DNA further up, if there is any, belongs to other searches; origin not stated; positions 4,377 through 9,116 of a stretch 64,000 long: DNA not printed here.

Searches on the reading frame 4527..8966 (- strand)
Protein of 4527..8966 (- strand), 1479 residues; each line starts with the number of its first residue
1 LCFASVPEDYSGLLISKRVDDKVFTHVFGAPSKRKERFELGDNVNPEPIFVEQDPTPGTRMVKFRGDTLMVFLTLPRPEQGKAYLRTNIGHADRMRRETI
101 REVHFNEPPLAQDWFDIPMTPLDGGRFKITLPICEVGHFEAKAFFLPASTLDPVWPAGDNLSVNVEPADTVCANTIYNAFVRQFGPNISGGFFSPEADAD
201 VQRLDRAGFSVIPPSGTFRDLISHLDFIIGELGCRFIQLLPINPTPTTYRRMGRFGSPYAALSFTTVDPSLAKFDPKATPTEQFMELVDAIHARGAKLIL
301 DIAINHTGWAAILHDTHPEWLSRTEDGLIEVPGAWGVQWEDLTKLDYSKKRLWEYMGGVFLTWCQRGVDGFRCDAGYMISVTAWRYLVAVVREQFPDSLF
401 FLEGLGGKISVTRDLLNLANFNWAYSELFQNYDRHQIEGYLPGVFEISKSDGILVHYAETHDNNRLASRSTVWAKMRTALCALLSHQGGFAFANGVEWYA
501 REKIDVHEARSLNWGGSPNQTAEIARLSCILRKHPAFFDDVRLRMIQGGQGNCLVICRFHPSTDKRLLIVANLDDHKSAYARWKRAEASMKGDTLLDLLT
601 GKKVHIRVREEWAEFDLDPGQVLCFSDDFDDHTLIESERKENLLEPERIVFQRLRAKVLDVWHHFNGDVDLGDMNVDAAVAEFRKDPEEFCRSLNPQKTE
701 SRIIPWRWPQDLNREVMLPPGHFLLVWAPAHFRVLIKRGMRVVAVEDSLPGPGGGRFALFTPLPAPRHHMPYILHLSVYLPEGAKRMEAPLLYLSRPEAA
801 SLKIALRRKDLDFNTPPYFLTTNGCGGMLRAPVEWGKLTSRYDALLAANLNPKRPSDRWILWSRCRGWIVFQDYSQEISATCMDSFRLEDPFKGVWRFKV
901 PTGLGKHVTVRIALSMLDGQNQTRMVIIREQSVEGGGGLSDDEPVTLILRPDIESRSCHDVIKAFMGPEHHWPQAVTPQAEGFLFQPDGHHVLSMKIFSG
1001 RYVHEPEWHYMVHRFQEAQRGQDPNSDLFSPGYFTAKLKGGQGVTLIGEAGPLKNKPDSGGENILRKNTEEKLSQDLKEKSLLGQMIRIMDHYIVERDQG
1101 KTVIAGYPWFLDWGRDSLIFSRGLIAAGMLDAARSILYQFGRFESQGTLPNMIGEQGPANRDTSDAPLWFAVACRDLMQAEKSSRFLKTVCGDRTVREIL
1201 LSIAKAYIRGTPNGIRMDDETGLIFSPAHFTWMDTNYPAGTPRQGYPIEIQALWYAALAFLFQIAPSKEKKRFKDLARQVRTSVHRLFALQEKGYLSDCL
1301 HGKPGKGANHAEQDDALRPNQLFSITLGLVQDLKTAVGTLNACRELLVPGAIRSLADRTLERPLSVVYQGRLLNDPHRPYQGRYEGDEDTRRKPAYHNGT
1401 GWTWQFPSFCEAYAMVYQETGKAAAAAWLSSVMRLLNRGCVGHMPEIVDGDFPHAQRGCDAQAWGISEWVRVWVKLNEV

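Call 95: search_protein_families(library=pfam, proteins=[window:4527-8966:-], max_evalue=0.00001)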
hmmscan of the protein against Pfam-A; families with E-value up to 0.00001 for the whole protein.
window:4527-8966:- (1479 aa): 3 families
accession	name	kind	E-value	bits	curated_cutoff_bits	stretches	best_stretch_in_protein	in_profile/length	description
PF06202.20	GDE_C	-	3.9e-67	227.2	21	1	1093-1470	6-366/367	Amylo-alpha-1,6-glucosidase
PF12439.13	GDE_N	-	2.4e-31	109.4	27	1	819-1044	3-218/219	Glycogen debranching enzyme N terminal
PF00128.31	Alpha-amylase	-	3.9e-11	43.3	22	0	216-308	16-93/446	Alpha amylase, catalytic domain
